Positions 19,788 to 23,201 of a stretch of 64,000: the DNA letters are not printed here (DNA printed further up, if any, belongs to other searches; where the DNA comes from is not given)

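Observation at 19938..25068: pafB-pafC WYL pair runs straight into a chromosomal MobF relaxase whose helicase motifs look dead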

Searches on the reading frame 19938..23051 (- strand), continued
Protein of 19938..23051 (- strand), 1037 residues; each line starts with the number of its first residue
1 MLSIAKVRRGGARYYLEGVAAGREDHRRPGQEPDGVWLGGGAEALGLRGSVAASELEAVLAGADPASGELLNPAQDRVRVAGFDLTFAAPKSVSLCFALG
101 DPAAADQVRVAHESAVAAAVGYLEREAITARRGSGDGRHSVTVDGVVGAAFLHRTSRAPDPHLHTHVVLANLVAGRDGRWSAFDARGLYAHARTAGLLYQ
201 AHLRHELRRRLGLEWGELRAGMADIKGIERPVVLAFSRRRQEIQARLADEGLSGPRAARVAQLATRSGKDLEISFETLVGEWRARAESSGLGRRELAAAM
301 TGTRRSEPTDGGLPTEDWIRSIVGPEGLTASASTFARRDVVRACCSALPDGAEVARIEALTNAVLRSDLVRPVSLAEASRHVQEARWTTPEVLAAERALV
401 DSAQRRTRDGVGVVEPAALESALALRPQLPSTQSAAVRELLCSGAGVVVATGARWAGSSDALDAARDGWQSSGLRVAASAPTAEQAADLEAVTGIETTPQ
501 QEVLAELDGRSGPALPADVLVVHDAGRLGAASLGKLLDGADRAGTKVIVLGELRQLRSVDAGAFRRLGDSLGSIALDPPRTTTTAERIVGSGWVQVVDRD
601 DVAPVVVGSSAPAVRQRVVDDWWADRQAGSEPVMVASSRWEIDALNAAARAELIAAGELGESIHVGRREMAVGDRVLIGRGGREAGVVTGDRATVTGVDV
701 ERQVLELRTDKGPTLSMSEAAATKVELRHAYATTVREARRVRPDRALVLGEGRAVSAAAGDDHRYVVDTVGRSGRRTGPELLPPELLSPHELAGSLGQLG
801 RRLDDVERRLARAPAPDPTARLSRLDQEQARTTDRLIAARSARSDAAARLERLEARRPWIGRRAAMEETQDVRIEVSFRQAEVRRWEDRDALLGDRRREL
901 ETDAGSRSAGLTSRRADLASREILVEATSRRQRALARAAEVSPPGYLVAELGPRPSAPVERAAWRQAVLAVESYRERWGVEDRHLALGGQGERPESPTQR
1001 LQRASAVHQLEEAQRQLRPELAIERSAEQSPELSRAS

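Call 13: find_encoding_contigs(protein=P0012, flank=10000, max_places=3)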
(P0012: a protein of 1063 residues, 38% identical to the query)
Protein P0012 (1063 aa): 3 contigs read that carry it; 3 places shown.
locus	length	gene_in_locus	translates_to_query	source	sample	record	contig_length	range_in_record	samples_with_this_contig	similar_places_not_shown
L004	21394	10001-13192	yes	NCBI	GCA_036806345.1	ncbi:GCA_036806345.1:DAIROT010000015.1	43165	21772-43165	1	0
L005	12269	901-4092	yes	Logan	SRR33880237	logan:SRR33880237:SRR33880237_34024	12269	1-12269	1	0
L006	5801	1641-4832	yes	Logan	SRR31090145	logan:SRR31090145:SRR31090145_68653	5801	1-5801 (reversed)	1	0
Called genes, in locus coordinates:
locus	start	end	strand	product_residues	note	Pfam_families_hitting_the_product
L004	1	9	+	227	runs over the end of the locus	-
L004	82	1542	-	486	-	PF01266:DAO (weak), PF03486:HI0933_like (faint), PF07992:Pyr_redox_2 (faint), PF13450:NAD_binding_8, PF01593:Amino_oxidase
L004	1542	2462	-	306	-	PF00762:Ferrochelatase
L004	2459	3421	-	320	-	PF01208:URO-D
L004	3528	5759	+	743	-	PF00580:UvrD-helicase (faint), PF13245:AAA_19 (weak), PF13538:UvrD_C_2 (weak)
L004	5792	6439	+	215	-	PF00510:COX3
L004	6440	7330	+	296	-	PF13442:Cytochrome_CBB3, PF00034:Cytochrom_C (weak)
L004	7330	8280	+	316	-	PF19297:QcrA_N, PF00355:Rieske (weak)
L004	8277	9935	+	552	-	PF00033:Cytochrome_B, PF13631:Cytochrom_B_N_2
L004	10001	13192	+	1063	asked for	PF08751:TrwC, PF13604:AAA_30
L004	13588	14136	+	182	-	-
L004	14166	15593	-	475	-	PF02534:T4SS-DNA_transf, PF10412:TrwB_AAD_bind, PF12696:TraG-D_C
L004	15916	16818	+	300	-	PF00376:MerR, PF13411:MerR_1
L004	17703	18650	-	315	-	PF00389:2-Hacid_dh, PF02826:2-Hacid_dh_C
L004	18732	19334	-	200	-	PF01983:CofC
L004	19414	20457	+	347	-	PF01210:NAD_Gly3P_dh_N, PF07479:NAD_Gly3P_dh_C, PF20618:GPD_NAD_C_bact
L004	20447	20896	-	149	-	-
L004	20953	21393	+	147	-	?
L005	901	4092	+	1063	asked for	PF08751:TrwC, PF13604:AAA_30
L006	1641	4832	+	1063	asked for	PF08751:TrwC, PF13604:AAA_30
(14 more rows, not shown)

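Call 18: find_encoding_contigs(protein=P0009, flank=10000, max_places=2)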
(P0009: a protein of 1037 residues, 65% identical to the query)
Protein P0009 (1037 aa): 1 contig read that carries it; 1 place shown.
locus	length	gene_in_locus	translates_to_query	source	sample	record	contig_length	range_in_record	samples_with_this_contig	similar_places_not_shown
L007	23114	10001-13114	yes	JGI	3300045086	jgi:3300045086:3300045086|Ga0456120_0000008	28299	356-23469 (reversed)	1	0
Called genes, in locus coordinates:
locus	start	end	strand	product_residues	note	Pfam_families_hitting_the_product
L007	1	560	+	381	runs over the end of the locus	PF04185:Phosphoesterase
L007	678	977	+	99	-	-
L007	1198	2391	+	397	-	PF13205:Big_5 (faint), PF17964:Big_10, PF03734:YkuD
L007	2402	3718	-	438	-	PF02353:CMAS, PF13489:Methyltransf_23, PF05175:MTS (faint), PF13847:Methyltransf_31, PF08241:Methyltransf_11, PF08242:Methyltransf_12, PF13649:Methyltransf_25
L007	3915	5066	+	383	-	PF13421:Band_7_1, PF12773:DZR, PF13240:Zn_Ribbon_1 (weak), PF13248:Zn_ribbon_3 (faint), PF24463:DUF7577 (weak), PF13240:Zn_Ribbon_1 (weak)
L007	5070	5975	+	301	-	PF04280:Tim44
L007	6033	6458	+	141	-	PF01243:PNPOx_N, PF12900:Pyridox_ox_2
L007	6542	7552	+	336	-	PF03706:LPG_synthase_TM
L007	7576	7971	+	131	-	-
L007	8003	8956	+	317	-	PF13280:WYL, PF25583:WCX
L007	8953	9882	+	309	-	PF19187:HTH_PafC, PF13280:WYL, PF25583:WCX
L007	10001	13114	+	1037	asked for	PF08751:TrwC, PF13604:AAA_30, PF22232:TraI_hel_assoc_N (faint)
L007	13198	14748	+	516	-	PF00501:AMP-binding, PF13193:AMP-binding_C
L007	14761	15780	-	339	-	PF00389:2-Hacid_dh, PF02826:2-Hacid_dh_C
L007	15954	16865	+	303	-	PF00296:Bac_luciferase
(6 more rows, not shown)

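Call 19: find_encoding_contigs(protein=P0077, flank=10000, max_places=2)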
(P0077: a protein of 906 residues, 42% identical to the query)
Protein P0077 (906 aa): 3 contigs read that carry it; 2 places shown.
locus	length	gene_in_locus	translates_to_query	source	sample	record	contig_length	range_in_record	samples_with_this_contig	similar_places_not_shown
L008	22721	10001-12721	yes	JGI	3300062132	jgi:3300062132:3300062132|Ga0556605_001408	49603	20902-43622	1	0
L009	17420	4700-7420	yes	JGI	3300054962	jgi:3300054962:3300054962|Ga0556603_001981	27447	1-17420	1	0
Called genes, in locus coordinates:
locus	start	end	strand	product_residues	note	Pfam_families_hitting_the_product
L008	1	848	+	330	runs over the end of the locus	PF02585:PIG-L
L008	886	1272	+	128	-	PF02036:SCP2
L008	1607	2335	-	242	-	PF13668:Ferritin_2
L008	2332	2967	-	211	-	PF13668:Ferritin_2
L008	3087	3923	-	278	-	PF04794:YdjC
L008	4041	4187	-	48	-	-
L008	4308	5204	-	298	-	PF09678:Caa3_CtaG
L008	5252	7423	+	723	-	PF13280:WYL, PF25583:WCX, PF19187:HTH_PafC, PF13280:WYL, PF25583:WCX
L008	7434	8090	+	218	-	-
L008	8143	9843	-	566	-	PF13483:Lactamase_B_3 (weak), PF25451:SCP2_Rv3818, PF00355:Rieske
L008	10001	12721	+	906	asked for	PF08751:TrwC, PF13604:AAA_30 (weak)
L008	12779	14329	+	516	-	PF00501:AMP-binding, PF13193:AMP-binding_C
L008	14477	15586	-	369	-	PF02826:2-Hacid_dh_C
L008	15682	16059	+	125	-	PF00216:Bac_DNA_binding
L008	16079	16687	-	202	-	PF01983:CofC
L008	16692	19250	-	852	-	PF01074:Glyco_hydro_38N, PF09261:Alpha-mann_mid (weak)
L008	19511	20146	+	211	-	PF01351:RNase_HII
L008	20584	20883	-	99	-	-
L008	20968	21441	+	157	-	-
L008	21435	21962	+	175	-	PF22747:Zn_ribbon_DUF2089, PF09862:DUF2089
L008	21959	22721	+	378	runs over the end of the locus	PF00005:ABC_tran, PF13304:AAA_21 (faint)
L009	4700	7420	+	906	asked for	PF08751:TrwC, PF13604:AAA_30 (weak)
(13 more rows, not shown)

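Call 20: find_encoding_contigs(protein=P0062, flank=10000, max_places=2)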
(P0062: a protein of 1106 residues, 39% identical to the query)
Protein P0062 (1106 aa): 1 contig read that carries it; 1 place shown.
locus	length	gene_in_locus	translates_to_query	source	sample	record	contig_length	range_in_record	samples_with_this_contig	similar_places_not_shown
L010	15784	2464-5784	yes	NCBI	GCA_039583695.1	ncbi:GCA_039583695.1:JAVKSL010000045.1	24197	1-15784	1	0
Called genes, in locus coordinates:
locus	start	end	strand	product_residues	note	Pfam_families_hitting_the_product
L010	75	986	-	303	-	PF10017:Methyltransf_33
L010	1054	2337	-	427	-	PF12867:DinB_2 (weak), PF03781:FGE-sulfatase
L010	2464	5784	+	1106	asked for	PF08751:TrwC, PF13604:AAA_30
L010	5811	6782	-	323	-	PF00389:2-Hacid_dh, PF02826:2-Hacid_dh_C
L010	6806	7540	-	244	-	PF02585:PIG-L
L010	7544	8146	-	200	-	PF01983:CofC, PF12804:NTP_transf_3 (weak)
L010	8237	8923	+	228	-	PF01351:RNase_HII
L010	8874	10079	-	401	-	PF02771:Acyl-CoA_dh_N (weak), PF02770:Acyl-CoA_dh_M, PF00441:Acyl-CoA_dh_1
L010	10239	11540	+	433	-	PF02812:ELFV_dehydrog_N, PF00208:ELFV_dehydrog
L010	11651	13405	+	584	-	PF13667:ThiC-associated, PF01964:ThiC_Rad_SAM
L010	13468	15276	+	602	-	PF09286:Pro-kuma_activ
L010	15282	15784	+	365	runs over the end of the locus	PF20392:DUF6687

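Call 24: find_related_loci(query=A1, collection=genome_contigs, flank=10000)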
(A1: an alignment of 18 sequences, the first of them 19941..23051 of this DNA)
Query A1 (1037 aa) in genome_contigs; peptide patterns used: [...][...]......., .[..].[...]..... (x = any residue, [..] = any of these).
600 stretches matched a pattern (row limit reached: there are more); 549 encode a relative of the query (tblastn E <= 1e-3); the best 80 are kept; 80 distinct loci.
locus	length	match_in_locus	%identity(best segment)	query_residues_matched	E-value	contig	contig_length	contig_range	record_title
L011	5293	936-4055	80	1-1037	0e+0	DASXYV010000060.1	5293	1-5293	MAG TPA_asm: Acidimicrobiales bacterium isolate SMAG_U4834 k141_147108, whole genome shotgun sequence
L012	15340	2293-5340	68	1-1030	0e+0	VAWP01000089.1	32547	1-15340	MAG: Actinobacteria bacterium isolate AC_9 14_0919_05_20cm_scaffold_1251, whole genome shotgun sequence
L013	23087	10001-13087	65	1-1037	0e+0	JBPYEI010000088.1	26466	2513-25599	MAG: Acidimicrobiales bacterium isolate Bin.003.fastaField_forest_FP5 k127_7494693, whole genome shotgun sequence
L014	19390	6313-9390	78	1-1037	0e+0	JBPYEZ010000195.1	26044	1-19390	MAG: Acidimicrobiales bacterium isolate Bin.026.fastaField_pasture_P2 k127_889992, whole genome shotgun sequence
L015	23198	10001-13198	36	2-988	5e-141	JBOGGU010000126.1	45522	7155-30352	MAG: Acidimicrobiales bacterium isolate TC-S_metawrap_bin.132 k127_709785, whole genome shotgun sequence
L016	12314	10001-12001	47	2-650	4e-136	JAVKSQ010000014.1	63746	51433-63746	MAG: Acidimicrobiales bacterium isolate PQ2_30S_bin_2 c_000000000022, whole genome shotgun sequence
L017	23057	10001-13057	76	1-1036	0e+0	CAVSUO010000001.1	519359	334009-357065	MAG: uncultured Actinomycetes bacterium isolate MFD09603.bin.2.215 genome assembly, contig: contig_14734, whole genome s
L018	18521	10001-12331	41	1-751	1e-135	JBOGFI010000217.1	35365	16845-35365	MAG: Acidimicrobiia bacterium isolate M3-S_metawrap_bin.36 k127_640482, whole genome shotgun sequence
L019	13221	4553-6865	43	2-751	2e-133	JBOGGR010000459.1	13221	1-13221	MAG: Acidimicrobiales bacterium isolate TC-S_metabat2.bin.60 k127_3474116, whole genome shotgun sequence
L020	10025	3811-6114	40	1-749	3e-131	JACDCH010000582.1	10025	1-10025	MAG: Acidimicrobiia bacterium isolate MGR_bin303 SD2897-2912_k127_3186873, whole genome shotgun sequence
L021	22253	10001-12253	39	1-750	3e-129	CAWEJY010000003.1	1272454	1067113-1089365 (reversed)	MAG: uncultured Solirubrobacteraceae bacterium isolate MFD05942.bin.1.360 genome assembly, contig: contig_1882, whole ge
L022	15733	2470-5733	39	4-1025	5e-127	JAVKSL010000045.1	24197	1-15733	MAG: Acidimicrobiales bacterium isolate PQ2_20S_bin_5 c_000000000135, whole genome shotgun sequence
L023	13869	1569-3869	38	1-749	3e-118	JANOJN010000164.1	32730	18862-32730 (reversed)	MAG: Acidimicrobiia bacterium isolate VAR_48_metabat_226 VAR_48_k141_2979128, whole genome shotgun sequence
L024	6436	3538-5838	39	1-749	1e-116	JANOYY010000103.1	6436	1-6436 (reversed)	MAG: Acidimicrobiia bacterium isolate VAR_79_metabat_578 VAR_79_k141_497473, whole genome shotgun sequence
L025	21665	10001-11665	54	2-1035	2e-109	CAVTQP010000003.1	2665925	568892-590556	MAG: uncultured Actinomycetes bacterium isolate MFD09603.bin.1.97 genome assembly, contig: contig_8020, whole genome sho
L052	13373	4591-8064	49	2-1029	4e-108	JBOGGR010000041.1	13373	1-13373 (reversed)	MAG: Acidimicrobiales bacterium isolate TC-S_metabat2.bin.60 k127_557636, whole genome shotgun sequence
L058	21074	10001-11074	46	1-367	4e-75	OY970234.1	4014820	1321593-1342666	MAG: uncultured Acidimicrobiaceae bacterium isolate MFD04540.bin.1.70 genome assembly, chromosome: 1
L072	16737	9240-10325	45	1-365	8e-70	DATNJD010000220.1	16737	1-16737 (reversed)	MAG TPA_asm: Acidimicrobiales bacterium isolate SMAG_U11390 k141_415255, whole genome shotgun sequence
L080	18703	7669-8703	48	1-348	5e-68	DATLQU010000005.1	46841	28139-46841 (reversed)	MAG TPA_asm: Acidimicrobiales bacterium isolate SMAG_U13886 k141_558713, whole genome shotgun sequence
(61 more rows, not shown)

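Call 54: search_protein_families(library=padloc, proteins=[window:19938-23051:-, L004:14166-15593:-, L004:13588-14136:+, L004:15916-16818:+], max_evalue=0.001)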
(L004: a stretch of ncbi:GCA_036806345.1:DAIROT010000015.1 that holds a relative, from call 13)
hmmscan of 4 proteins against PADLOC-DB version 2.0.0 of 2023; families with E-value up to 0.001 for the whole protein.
window:19938-23051:- (1037 aa): 0 families

L004:14166-15593:- (475 aa): 1 family
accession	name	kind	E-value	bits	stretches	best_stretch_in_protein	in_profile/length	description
PDLC04140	mad8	-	0.00045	17.8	0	37-371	29-270/314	mads_8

L004:13588-14136:+ (182 aa): 0 families

L004:15916-16818:+ (300 aa): 1 family
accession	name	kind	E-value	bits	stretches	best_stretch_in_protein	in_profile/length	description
PDLC04133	mad1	-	1.8e-08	32.5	1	5-52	6-51/60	mads_1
